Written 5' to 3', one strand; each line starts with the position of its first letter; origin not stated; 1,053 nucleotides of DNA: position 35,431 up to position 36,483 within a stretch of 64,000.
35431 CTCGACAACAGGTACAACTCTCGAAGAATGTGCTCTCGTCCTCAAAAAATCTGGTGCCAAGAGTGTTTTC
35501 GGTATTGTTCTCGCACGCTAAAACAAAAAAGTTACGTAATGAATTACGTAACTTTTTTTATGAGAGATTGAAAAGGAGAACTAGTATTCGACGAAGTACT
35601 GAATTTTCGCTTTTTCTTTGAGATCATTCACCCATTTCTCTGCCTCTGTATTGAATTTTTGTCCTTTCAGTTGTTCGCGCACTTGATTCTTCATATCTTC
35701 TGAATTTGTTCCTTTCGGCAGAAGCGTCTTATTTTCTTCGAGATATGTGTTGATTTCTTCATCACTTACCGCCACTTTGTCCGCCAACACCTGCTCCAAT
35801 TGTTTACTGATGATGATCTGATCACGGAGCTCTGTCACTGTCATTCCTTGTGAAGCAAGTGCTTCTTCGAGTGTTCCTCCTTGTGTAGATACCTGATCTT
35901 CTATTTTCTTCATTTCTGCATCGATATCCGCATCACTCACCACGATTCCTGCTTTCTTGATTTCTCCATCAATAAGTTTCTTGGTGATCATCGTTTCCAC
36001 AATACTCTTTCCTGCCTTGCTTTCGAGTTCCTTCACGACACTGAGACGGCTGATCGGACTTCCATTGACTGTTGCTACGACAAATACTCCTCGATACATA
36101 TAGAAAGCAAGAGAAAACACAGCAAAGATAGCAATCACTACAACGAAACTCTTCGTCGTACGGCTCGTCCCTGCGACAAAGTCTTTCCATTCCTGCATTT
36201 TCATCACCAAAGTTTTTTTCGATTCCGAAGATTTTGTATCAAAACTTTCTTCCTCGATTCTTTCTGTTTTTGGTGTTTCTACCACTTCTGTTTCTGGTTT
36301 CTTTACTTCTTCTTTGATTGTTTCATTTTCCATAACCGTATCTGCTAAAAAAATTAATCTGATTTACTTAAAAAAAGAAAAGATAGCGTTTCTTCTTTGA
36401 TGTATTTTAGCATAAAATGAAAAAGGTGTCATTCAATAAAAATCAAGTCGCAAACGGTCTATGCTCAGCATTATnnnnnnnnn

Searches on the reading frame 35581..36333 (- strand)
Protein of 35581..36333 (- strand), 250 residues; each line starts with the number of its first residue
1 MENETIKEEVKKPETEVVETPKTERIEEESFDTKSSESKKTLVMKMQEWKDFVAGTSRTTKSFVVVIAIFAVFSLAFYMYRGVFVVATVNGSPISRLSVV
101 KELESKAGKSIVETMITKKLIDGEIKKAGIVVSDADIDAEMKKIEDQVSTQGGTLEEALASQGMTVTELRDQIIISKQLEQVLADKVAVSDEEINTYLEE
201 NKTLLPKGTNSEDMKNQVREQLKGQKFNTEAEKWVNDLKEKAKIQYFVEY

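Call 3: search_protein_families(library=pfam, proteins=[window:35581-36333:-], max_evalue=0.01)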
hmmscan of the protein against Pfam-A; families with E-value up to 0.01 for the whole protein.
window:35581-36333:- (250 aa): 4 families
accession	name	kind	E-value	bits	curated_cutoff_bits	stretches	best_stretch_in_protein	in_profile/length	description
PF13624.11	SurA_N_3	-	2.2e-09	37.8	27.2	1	107-173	83-152/162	SurA-like N-terminal domain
PF09312.16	SurA_N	-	1.8e-06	28.6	30.8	1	109-173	44-108/118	SurA N-terminal domain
PF13623.11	SurA_N_2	-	9.6e-06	26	28.5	1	105-145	83-122/145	SurA-like N-terminal domain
PF03990.20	DUF348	-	0.004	17.3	24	0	147-168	11-32/41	G5-linked-Ubiquitin-like domain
